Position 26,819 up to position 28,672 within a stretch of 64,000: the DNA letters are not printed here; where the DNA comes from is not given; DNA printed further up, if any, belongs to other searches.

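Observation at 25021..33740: Eight-gene translationally coupled operon combining TasA-like fibre genes, SipW, a McrB-type AAA+ GTPase pair, an EAL phosphodiesterase and a nucleosidase-like protein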

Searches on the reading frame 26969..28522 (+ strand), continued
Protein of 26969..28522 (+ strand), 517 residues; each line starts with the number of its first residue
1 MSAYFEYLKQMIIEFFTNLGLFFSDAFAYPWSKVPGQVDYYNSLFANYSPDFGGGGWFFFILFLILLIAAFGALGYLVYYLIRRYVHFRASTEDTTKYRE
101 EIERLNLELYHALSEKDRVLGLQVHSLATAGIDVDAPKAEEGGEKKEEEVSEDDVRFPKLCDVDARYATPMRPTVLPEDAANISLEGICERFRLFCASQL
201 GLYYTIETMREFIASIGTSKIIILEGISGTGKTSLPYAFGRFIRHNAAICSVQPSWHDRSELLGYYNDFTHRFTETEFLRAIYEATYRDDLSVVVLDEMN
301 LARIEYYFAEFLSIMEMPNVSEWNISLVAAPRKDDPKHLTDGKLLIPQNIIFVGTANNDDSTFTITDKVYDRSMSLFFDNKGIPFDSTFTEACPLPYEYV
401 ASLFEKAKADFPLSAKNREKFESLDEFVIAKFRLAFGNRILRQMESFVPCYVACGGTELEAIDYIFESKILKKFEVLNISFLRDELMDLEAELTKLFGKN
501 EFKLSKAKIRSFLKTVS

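Call 74: search_protein_families(library=pfam, alignment_id=A1, max_evalue=1)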
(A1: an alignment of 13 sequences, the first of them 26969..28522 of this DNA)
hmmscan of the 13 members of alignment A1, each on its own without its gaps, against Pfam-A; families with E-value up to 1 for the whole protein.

A. member 1, window:26969-28522:+ (517 aa): 5 families
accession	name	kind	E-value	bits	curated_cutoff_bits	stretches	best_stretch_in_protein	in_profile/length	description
PF07728.20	AAA_5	-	0.00049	20.6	22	1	222-372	2-138/139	AAA domain (dynein-related subfamily)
PF13401.12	AAA_22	-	0.019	15.7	27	1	218-316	4-109/130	AAA domain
PF22937.1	PDXDC1-like_cen2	-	0.064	13.8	29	1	84-120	26-62/104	PDXDC1-like second central domain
PF13191.12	AAA_16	-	0.13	13.2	32.6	1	215-285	20-85/167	AAA ATPase domain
PF12698.13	ABC2_membrane_3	-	0.72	9.3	31.6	1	51-85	234-268/347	ABC-2 family transporter protein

B. families by the number of members that match (of 13 scanned): 22 families
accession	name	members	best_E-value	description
PF07728.20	AAA_5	13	1.7e-05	AAA domain (dynein-related subfamily)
PF13401.12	AAA_22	13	0.00071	AAA domain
PF13191.12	AAA_16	9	0.033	AAA ATPase domain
PF00004.35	AAA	6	0.036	ATPase family associated with various cellular activities (AAA)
PF22937.1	PDXDC1-like_cen2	3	0.064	PDXDC1-like second central domain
PF02367.23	TsaE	3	0.078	Threonylcarbamoyl adenosine biosynthesis protein TsaE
PF06305.16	LapA_dom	2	0.0053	Lipopolysaccharide assembly protein A domain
PF13314.11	DUF4083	2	0.013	Domain of unknown function (DUF4083)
PF12709.12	Fungal_TACC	2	0.29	Fungal Transforming acidic coiled-coil (TACC) proteins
PF12698.13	ABC2_membrane_3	2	0.49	ABC-2 family transporter protein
PF10234.14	Cluap1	1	0.029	Clusterin-associated protein-1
PF06011.17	TRP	1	0.035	Transient receptor potential (TRP) ion channel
PF01102.23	Glycophorin_A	1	0.054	Glycophorin A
PF01465.25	GRIP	1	0.061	GRIP domain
PF03600.22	CitMHS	1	0.068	Citrate transporter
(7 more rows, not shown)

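Call 95: find_related_loci(query=A1, collection=viral_contigs, flank=8000)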
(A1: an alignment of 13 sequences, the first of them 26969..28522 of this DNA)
Query A1 (517 aa) in viral_contigs; peptide patterns used: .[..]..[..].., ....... (x = any residue, [..] = any of these).
62 stretches matched a pattern, but none encodes a relative of the query by tblastn (E <= 1e-3).

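Call 96: search_dna_similar(query=window:26969-28519:+, collection=plasmids, mode=protein, max_evalue=0.001, max_rows=10)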
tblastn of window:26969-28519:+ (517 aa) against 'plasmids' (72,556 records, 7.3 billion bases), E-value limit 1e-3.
Records with a match: 288; places in all: 293; records where one place covers at least 80% of the query: 0.
Best place of each record, by identity: <60% 288.
By first word of the organism name: Klebsiella 161; Bacillus 20; Salmonella 14; Escherichia 12; Enterobacter 9; Citrobacter 7; Rhizobium 6; Deinococcus 4; Synechocystis 4; Sinorhizobium 3; and 35 more.
By predicted mobility (MOB-suite, as given by PLSDB): non-mobilizable 186; conjugative 58; mobilizable 44.
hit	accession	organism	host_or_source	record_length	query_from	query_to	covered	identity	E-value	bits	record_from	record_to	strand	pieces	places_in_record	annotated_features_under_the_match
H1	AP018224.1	Nostoc linckia NIES-25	-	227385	82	471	75%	37.0%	1e-47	185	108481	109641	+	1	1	hypothetical protein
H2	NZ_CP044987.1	Deinococcus sp. AJ005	single cell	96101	151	475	63%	38.0%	1e-59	220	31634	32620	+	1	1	AAA family ATPase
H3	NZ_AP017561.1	Pseudanabaena sp. ABRG5-3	-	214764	202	474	53%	41.6%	9e-56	209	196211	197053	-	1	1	hypothetical protein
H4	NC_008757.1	Polaromonas naphthalenivorans CJ2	-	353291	157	477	62%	33.7%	1e-49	191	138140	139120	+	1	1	AAA family ATPase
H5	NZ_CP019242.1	Rhodoferax antarcticus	Whole organism,environment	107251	202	476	53%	36.6%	1e-45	179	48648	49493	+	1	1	AAA family ATPase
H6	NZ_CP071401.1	Rhizobium leguminosarum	lentil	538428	175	488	61%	29.7%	2e-29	130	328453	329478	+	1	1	chromosome segregation ATPase-like protein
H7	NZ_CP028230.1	Lactiplantibacillus plantarum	cell culture,young radish kimchi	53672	197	509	61%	29.3%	5e-24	114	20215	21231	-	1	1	hypothetical protein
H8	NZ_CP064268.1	Bacillus pseudomycoides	cell culture,Zoo wolf area soil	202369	170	516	67%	26.1%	1e-22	110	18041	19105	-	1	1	AAA family ATPase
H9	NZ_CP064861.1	Companilactobacillus futsaii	jamiecosley,whole organism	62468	160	474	61%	28.4%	1e-23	112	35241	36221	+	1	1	AAA family ATPase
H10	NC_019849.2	Sinorhizobium meliloti GR4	-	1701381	198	488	56%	30.0%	4e-29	129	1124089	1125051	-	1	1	none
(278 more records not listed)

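Call 97: get_annotated_region(hit=H2, flank=6000)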
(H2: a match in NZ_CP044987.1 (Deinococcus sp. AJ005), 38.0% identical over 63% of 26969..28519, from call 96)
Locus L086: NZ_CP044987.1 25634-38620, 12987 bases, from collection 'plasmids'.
description: Deinococcus sp. AJ005 plasmid p96k, complete sequence
organism: Deinococcus sp. AJ005 (NCBI taxid 2652443)
taxonomy: Bacteria; Deinococcota; Deinococci; Deinococcales; Deinococcaceae; Deinococcus; Deinococcus sp. AJ005
host: -; source: single cell; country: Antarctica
typing (MOB-suite, as given by PLSDB): non-mobilizable
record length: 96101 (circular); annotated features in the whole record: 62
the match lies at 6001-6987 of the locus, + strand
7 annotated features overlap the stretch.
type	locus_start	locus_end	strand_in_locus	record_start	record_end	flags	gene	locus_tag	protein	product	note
CDS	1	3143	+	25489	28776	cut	-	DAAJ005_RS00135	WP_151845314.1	AAA domain-containing protein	-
CDS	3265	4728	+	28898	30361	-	-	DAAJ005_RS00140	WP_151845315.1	hypothetical protein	-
CDS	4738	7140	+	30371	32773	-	-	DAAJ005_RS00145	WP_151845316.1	AAA family ATPase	-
CDS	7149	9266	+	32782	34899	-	-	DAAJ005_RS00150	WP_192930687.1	DUF2357 domain-containing protein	-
CDS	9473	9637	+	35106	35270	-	-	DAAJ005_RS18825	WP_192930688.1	D-alanyl-D-alanine carboxypeptidase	GO:0006508 - proteolysis [Evidence IEA]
CDS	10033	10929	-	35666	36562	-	-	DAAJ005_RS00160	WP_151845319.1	hypothetical protein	-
CDS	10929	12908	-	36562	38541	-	-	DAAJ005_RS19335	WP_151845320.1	AAA family ATPase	-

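Call 98: get_annotated_region(hit=H1, flank=6000)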
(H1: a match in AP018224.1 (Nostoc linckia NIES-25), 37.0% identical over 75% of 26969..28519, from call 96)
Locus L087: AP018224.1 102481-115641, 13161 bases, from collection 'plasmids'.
description: Nostoc linckia NIES-25 plasmid plasmid2 DNA, complete genome
organism: Nostoc linckia NIES-25 (NCBI taxid 1091006)
taxonomy: Bacteria; Cyanobacteriota; Cyanophyceae; Nostocales; Nostocaceae; Nostoc; Nostoc linckia; Nostoc linckia NIES-25
host: -; source: -; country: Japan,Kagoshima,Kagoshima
typing (MOB-suite, as given by PLSDB): conjugative; replicon rep_cluster_1671; relaxase MOBP; mating-pair formation MPF_T
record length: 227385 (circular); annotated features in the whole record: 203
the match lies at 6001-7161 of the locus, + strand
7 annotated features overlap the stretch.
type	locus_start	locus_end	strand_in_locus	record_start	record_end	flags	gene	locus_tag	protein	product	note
CDS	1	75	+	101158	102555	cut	-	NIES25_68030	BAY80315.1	serine/threonine protein kinase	-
CDS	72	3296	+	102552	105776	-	-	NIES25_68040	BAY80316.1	serine/threonine protein kinase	-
CDS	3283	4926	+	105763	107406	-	-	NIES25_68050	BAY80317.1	hypothetical protein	-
CDS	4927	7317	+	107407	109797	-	-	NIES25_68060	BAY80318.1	hypothetical protein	-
CDS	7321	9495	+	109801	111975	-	-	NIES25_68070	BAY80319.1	hypothetical protein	-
CDS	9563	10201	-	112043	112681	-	-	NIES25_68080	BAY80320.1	hypothetical protein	-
CDS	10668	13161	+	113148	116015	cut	-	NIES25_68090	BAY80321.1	hypothetical protein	-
